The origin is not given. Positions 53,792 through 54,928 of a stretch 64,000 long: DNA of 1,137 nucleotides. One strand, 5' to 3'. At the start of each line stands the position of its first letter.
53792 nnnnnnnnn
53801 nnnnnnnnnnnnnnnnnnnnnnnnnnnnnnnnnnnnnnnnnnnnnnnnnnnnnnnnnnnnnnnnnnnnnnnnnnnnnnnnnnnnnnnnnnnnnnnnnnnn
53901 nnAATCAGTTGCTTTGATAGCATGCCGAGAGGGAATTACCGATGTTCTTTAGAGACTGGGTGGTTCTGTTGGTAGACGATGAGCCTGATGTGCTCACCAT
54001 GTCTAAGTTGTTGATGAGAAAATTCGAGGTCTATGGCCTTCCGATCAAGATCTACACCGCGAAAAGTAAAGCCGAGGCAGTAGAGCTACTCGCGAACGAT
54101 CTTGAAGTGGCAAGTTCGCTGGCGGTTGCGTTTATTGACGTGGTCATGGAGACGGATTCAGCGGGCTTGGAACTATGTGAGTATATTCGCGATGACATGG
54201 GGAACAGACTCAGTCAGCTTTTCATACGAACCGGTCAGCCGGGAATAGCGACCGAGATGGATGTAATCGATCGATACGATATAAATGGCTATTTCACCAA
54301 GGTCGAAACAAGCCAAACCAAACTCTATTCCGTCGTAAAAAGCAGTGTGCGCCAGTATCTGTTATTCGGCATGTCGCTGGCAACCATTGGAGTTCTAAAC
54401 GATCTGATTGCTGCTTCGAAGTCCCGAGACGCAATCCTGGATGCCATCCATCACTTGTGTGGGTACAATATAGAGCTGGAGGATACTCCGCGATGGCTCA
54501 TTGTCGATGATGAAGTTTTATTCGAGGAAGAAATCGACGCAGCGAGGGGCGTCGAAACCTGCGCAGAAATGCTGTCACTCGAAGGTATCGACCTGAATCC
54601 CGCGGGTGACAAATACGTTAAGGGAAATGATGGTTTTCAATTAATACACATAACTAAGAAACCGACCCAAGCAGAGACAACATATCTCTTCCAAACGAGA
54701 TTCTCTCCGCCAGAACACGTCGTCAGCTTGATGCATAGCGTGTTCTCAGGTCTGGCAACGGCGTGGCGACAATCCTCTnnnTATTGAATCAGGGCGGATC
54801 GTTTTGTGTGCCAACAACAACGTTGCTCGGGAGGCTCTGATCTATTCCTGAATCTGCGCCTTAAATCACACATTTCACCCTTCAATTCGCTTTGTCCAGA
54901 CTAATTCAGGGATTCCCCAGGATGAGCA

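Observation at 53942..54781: Response regulator whose ~150-aa output domain matches nothing I recognise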

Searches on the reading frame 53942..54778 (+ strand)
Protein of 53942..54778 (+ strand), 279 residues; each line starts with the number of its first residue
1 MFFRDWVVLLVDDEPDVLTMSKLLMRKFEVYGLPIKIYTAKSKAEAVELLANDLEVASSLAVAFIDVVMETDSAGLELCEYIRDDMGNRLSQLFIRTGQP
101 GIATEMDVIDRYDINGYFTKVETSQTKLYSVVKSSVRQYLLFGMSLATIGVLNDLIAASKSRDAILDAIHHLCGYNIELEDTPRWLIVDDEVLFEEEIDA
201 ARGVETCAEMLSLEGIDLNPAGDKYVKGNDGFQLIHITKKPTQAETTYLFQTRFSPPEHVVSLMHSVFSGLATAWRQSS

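Call 3: search_protein_families(library=pfam, proteins=[window:53942-54778:+], max_evalue=1)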
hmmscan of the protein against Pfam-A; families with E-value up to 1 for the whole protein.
window:53942-54778:+ (279 aa): 1 family
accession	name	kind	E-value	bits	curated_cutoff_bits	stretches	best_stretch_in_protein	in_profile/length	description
PF00072.30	Response_reg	-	9.5e-05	23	30.2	1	8-122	1-101/111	Response regulator receiver domain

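Call 4: search_protein_families(library=ncbifam, proteins=[window:53942-54778:+], max_evalue=1)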
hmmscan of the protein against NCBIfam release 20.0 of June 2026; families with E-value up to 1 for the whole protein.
window:53942-54778:+ (279 aa): 4 families
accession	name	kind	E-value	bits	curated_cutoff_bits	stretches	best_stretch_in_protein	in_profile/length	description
NF053512.1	nitric_RR_NosR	exception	0.0015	17.6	400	1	8-136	1-115/422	response regulator c-di-GMP phosphodiesterase, NosR family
NF010076.0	PRK13557.1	subfamily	0.012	14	631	1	8-86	418-487/540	histidine kinase famiy protein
NF033117.2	vanR_ACDEGLN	exception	0.023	14.3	350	1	8-90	1-72/226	VanR-ABDEGLN family response regulator transcription factor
NF009972.0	PRK13435.1-3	subfamily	0.053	13.3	119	0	47-101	43-98/146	response regulator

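Call 5: search_solved_structures(query=window:53942-54778:+, max_evalue=10, show_alignments=2)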
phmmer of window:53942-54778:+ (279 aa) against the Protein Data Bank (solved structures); distinct sequences matched with E-value up to 10: 0.

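Call 6: find_homologous_proteins(query=window:53942-54778:+, max_evalue=0.001)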
Query window:53942-54778:+ (279 aa): 4729 proteins with E <= 0.001 among 8000 candidates; the best 120 are listed.
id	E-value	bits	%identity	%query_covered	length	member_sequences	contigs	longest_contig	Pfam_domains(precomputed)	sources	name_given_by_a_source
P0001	2.1e-179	613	99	100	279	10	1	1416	-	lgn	-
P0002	1.8e-158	544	88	100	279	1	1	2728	-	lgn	-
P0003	1.7e-147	508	80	100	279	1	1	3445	-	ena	-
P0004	5.8e-145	500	79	100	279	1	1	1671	-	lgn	-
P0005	1.4e-137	476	75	100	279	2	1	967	-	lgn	-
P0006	3.2e-127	442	70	100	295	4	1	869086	-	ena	-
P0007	9.3e-124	430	66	100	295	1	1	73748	-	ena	-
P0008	2.3e-123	429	69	100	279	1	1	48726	-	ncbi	-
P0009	8.8e-123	427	69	99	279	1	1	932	-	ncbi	-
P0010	3.1e-122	425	68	100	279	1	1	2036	-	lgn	-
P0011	2.1e-121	423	66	100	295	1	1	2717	-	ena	-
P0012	1.5e-120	420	67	100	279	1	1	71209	PF00072.31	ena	-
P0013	8.2e-119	414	65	100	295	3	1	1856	PF00072.31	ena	-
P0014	2.0e-117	410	66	100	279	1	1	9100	-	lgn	-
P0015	4.5e-117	408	65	100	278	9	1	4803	-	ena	-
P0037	5.4e-105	369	59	100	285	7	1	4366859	PF00072.31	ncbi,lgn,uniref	ncbi:response regulator [Methylomicrobium lacus]|uniref:response regulator n=1 Tax=Methylomicrobium 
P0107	2.2e-97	344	57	100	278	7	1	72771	PF00072.31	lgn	-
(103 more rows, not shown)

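Call 10: find_encoding_contigs(protein=P0037, flank=8000, max_places=3)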
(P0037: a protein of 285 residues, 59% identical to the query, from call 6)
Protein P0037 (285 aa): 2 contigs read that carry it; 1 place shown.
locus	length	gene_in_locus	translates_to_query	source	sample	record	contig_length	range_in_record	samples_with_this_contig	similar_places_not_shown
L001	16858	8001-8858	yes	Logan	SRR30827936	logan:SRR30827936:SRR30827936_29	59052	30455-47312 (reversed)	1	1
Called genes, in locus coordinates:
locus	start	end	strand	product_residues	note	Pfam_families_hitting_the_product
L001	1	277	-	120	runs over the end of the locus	-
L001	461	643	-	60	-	-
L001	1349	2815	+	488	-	PF00479:G6PD_N, PF02781:G6PD_C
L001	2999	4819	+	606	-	PF00920:ILVD_EDD_N, PF24877:ILV_EDD_C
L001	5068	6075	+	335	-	PF01965:DJ-1_PfpI, PF12833:HTH_18, PF00165:HTH_AraC (weak)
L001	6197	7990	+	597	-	PF00551:Formyl_trans_N (weak), PF02911:Formyl_trans_C, PF00378:ECH_1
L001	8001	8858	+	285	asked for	PF00072:Response_reg (weak)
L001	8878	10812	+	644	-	PF03707:MHYT, PF12860:PAS_7, PF00512:HisKA, PF02518:HATPase_c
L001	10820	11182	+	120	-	PF00072:Response_reg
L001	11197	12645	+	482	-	PF00072:Response_reg, PF00512:HisKA, PF02518:HATPase_c, PF13581:HATPase_c_2 (faint)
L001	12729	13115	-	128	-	-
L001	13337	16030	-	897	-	PF00690:Cation_ATPase_N, PF00122:E1-E2_ATPase, PF13246:Cation_ATPase, PF00702:Hydrolase, PF08282:Hydrolase_3 (faint), PF00689:Cation_ATPase_C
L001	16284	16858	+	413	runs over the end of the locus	PF07642:BBP2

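Call 11: find_encoding_contigs(protein=P0006, flank=8000, max_places=2)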
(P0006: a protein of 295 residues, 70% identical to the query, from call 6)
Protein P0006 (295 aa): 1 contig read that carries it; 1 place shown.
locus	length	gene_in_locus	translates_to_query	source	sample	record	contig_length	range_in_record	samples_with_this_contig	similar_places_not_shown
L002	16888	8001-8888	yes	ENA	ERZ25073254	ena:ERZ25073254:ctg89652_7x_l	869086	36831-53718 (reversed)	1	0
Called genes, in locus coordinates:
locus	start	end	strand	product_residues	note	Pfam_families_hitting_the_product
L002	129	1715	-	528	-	PF00512:HisKA (weak), PF00072:Response_reg, PF00211:Guanylate_cyc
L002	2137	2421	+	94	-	-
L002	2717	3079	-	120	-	PF00072:Response_reg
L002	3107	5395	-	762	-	PF00672:HAMP, PF00512:HisKA, PF02518:HATPase_c, PF00072:Response_reg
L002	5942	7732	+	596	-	PF00551:Formyl_trans_N, PF02911:Formyl_trans_C, PF00378:ECH_1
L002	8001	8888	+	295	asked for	-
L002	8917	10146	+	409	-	PF00027:cNMP_binding, PF02518:HATPase_c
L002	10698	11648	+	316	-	PF00072:Response_reg, PF00158:Sigma54_activat, PF14532:Sigma54_activ_2, PF07728:AAA_5 (weak)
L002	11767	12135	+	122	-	PF25601:AAA_lid_14, PF02954:HTH_8 (weak)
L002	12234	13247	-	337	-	PF00072:Response_reg, PF13581:HATPase_c_2 (weak)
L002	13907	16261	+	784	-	PF07715:Plug, PF00593:TonB_dep_Rec_b-barrel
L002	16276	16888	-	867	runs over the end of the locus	PF07696:7TMR-DISMED2, PF07695:7TMR-DISM_7TM, PF00512:HisKA, PF02518:HATPase_c, PF00072:Response_reg, PF01627:Hpt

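Call 12: find_encoding_contigs(protein=P0107, flank=8000, max_places=2)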
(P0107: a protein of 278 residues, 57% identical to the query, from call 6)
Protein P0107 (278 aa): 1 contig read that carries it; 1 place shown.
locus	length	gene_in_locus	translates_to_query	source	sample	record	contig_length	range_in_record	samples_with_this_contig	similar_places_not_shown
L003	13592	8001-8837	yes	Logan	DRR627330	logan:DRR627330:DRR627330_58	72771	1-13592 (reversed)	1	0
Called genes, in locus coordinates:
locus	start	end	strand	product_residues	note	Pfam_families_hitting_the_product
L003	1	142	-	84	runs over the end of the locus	-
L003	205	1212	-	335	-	PF01547:SBP_bac_1, PF13531:SBP_bac_11, PF13416:SBP_bac_8, PF13343:SBP_bac_6 (weak)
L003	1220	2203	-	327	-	PF00291:PALP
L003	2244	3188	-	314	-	PF25087:GMPPB_C (faint), PF00132:Hexapep (weak)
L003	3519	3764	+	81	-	PF04023:FeoA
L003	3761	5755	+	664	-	PF01926:MMR_HSR1, PF02421:FeoB_N, PF17910:FeoB_Cyto, PF07670:Gate, PF07664:FeoB_C, PF07670:Gate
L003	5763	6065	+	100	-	-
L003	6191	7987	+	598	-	PF00551:Formyl_trans_N, PF02911:Formyl_trans_C, PF00378:ECH_1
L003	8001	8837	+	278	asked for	PF00072:Response_reg (weak)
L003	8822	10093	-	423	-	PF00027:cNMP_binding, PF13581:HATPase_c_2 (weak), PF02518:HATPase_c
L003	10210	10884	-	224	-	PF10908:Tlde1_dom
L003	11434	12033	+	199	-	-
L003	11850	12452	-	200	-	PF08547:CIA30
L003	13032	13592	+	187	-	?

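Call 17: predict_structure(alignment_id=A1)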
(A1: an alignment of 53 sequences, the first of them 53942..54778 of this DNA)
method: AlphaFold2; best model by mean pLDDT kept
length: 279 residues; sequences in the alignment: 53
mean_pLDDT: 90.7   pTM: 0.85
mean pLDDT of the five models: 90.7, 90.2, 89.7, 89.5, 88.3
residues with pLDDT >= 90: 202; 70-90: 67; 50-70: 10; < 50: 0
segments of 3 or more residues with pLDDT < 50: none
pLDDT, mean of each block of 10 residues (from residue 1): 87 91 92 95 96 92 86 89 93 85 74 84 80 94 95 95 94 79 92 92 95 95 95 96 96 91 97 93
secondary structure, 60 per line:
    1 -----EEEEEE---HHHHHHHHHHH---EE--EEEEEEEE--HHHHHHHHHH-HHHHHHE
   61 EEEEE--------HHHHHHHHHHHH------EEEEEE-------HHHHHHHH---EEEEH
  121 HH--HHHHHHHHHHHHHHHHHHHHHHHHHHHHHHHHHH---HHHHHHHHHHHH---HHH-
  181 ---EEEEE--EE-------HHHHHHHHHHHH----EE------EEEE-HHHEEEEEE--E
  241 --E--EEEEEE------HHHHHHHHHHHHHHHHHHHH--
elements in order: E6-11 H15-25 E33-40 H43-52 H54-59 E60-65 H74-85 E92-97 H105-112 E116-119 H125-158 H162-173 E184-188 H200-211 E224-227 E232-237 E246-251 H258-277

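Call 19: fold_search(model_id=the predicted structure, library=pdb)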
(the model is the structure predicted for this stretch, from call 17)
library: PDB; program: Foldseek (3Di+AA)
matches with E <= 10: 1389; with E <= 0.001: 77
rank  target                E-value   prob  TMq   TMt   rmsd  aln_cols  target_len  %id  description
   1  6oaq_A                5.3e-09  1.00  0.45  0.43   9.3       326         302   12  Crystal structure of a dual sensor histidine kinase in BeF3- bound state (released 2019-09-18)
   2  6oap_A                4.5e-08  1.00  0.46  0.43   8.9       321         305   12  Crystal structure of a dual sensor histidine kinase in the green-light absorbing Pg state (released 2019-09-18)
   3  6ob8_A                6.0e-08  1.00  0.45  0.41   9.4       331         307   13  Crystal structure of a dual sensor histidine kinase in green light illuminated state (released 2019-09-18)
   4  6ob8_B                1.1e-07  1.00  0.50  0.47   9.5       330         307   12  Crystal structure of a dual sensor histidine kinase in green light illuminated state (released 2019-09-18)
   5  8phx_A                5.4e-07  1.00  0.36  0.74   3.2       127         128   20  Receiver Domain of the Hybrid Histidine Kinase Sln1 of Candida albicans (released 2024-07-03)
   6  8phx_B                5.4e-07  1.00  0.36  0.74   3.2       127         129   20  Receiver Domain of the Hybrid Histidine Kinase Sln1 of Candida albicans (released 2024-07-03)
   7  8phx_D                9.7e-07  1.00  0.39  0.80   3.3       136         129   18  Receiver Domain of the Hybrid Histidine Kinase Sln1 of Candida albicans (released 2024-07-03)
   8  8phx_C                1.2e-06  1.00  0.38  0.76   3.4       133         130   20  Receiver Domain of the Hybrid Histidine Kinase Sln1 of Candida albicans (released 2024-07-03)
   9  2jk1                  1.5e-06  1.00  0.41  0.79   2.4       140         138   23  Crystal structure of the wild-type HupR receiver domain (released 2008-11-11)
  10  7pv7_A                3.4e-06  1.00  0.38  0.21  10.6       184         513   19  Crystal structure of dimeric Porphyromonas gingivalis PorX, a type 9 secretion system response regulator. (released 2022-12-14)
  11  2r25_B                3.6e-06  1.00  0.38  0.76   3.1       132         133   20  Complex of YPD1 and SLN1-R1 with bound Mg2+ and BeF3- (released 2008-01-15)
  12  8ted_B                3.6e-06  1.00  0.38  0.22  11.0       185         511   17  PorX primitive orthorhombic crystal form (released 2024-04-17)
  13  8pdc_A                3.8e-06  1.00  0.37  0.78   3.3       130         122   22  Complex of Histidine-containing phosphotransfer protein and receiver domain of hybrid Histidine Kinase 6 from Chaetomi (released 2024-07-03)
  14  2vuh                  4.0e-06  1.00  0.42  0.84   2.0       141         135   22  Crystal structure of the D55E mutant of the HupR receiver domain (released 2008-11-11)
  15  3eq2_B                4.3e-06  1.00  0.41  0.32  21.5       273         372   14  Structure of Hexagonal Crystal form of Pseudomonas aeruginosa RssB (released 2009-10-20)
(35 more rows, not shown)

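Call 27: find_related_loci(query=A1, collection=genome_contigs, flank=8000)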
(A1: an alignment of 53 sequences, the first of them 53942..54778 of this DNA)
Query A1 (279 aa) in genome_contigs; peptide patterns used: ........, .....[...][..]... (x = any residue, [..] = any of these).
600 stretches matched a pattern (row limit reached: there are more); 400 encode a relative of the query (tblastn E <= 1e-3); the best 80 are kept; 80 distinct loci.
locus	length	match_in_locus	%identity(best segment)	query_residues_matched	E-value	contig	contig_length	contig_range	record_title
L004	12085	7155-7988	57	1-278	2e-111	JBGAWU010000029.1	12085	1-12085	MAG: Methyloglobulus sp. isolate MAG_AAO_AS.71 AAOAS-71_NODE_29_length_12085_cov_2.461109, whole genome shotgun sequence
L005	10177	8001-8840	42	1-279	2e-59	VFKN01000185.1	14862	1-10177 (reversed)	MAG: Anaerolineaceae bacterium isolate Bin_61_3 c_000000277372, whole genome shotgun sequence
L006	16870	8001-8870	39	1-279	2e-56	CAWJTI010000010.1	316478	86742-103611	MAG: uncultured Chloroflexia bacterium isolate MFD01275.bin.1.224 genome assembly, contig: contig_3120, whole genome sho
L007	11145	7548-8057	52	1-167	6e-55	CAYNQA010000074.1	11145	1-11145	MAG TPA_asm: uncultured Anaerolineaceae bacterium isolate binchicken_co118_327 genome assembly, contig: NODE_6745_length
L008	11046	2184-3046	52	1-276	9e-53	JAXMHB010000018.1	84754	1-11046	MAG: Lysobacterales bacterium isolate STL-PRO128 C2.36.fa-18, whole genome shotgun sequence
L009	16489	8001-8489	42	6-169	6e-42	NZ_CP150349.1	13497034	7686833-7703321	Sorangium sp. So ce726 chromosome, complete genome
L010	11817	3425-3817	47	5-139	3e-38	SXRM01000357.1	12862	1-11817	MAG: Proteobacteria bacterium isolate F1-140-MAGs058 F1-140__c462328, whole genome shotgun sequence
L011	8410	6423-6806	45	8-139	5e-35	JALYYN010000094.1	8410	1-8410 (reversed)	MAG: Actinomycetota bacterium isolate KAP bin40 SD1490-92_k127_1592379, whole genome shotgun sequence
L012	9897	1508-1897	47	6-139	2e-34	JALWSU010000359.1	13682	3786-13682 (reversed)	MAG: Thiotrichaceae bacterium isolate M2_metabat2_scaf2bin.101 M2_NODE_5502_length_13682_cov_3.503283, whole genome shot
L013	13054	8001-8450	43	6-169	3e-34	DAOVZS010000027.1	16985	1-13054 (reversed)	MAG TPA_asm: Thiomargarita sp. isolate CSMAG_1815 CSMAG_1815_k141_4430241_length_16985_cov_10.9998, whole genome shotgun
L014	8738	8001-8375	48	12-139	3e-34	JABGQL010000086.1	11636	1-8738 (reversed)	MAG: Gammaproteobacteria bacterium isolate co234_bin55 NODE_9229_length_11636_cov_66.911493, whole genome shotgun sequen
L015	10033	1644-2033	46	6-139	1e-33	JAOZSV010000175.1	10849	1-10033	MAG: Thiotrichaceae bacterium isolate GMC7.concoct.148 GMC7_2948_length_10849_cov_1216.996016, whole genome shotgun sequ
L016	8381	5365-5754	46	6-139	1e-33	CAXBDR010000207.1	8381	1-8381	MAG TPA_asm: uncultured Rhodoferax sp. isolate ERR2762179_metabat2_116 genome assembly, contig: ERZ3421569.11136, whole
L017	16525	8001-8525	41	6-174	3e-33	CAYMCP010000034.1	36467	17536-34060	MAG TPA_asm: uncultured Thiotrichaceae bacterium isolate SRP141376_co5_7 genome assembly, contig: NODE_2594_length_36467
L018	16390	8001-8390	45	6-139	2e-33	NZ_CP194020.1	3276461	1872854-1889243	Vibrio sinus strain S4M6 chromosome C1, complete sequence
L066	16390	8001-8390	43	6-139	4e-30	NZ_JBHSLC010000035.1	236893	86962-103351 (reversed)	Azospirillum himalayense strain CCUG 58760 velvet_auto_105_35, whole genome shotgun sequence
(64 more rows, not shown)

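Call 32: search_protein_families(library=pfam, proteins=[L018:7920-9479:+, L066:7914-10901:+], max_evalue=0.01)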
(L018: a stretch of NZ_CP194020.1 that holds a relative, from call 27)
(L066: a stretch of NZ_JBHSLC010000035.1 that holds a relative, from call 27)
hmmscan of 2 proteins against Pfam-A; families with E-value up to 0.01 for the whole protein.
L018:7920-9479:+ (520 aa): 4 families
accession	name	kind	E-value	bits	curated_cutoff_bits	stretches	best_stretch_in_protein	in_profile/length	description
PF13487.12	HD_5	-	5.1e-39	134.2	27.2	1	333-497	5-170/170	HD domain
PF11849.14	DUF3369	-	2.1e-37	129.4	27.2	1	150-320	1-168/168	Domain of unknown function (DUF3369)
PF01966.28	HD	-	2.2e-21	76.7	22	1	343-465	2-115/116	HD domain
PF00072.30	Response_reg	-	1.2e-06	29.1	30.2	1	30-139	1-100/111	Response regulator receiver domain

L066:7914-10901:+ (996 aa): 5 families
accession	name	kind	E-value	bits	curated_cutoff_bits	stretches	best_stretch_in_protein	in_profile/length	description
PF11849.14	DUF3369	-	3.4e-37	128.7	27.2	1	152-322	1-168/168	Domain of unknown function (DUF3369)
PF00072.30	Response_reg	-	2.2e-35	121.6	30.2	2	742-855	1-109/111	Response regulator receiver domain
PF02518.31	HATPase_c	-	5.6e-31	107.7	26.4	1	472-585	1-108/111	Histidine kinase-, DNA gyrase B-, and HSP90-like ATPase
PF00512.31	HisKA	-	9.1e-22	77.3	26.9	1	360-425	1-66/66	His Kinase A (phospho-acceptor) domain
PF01627.28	Hpt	-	2.1e-11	44.3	24.6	1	906-987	1-82/84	Hpt domain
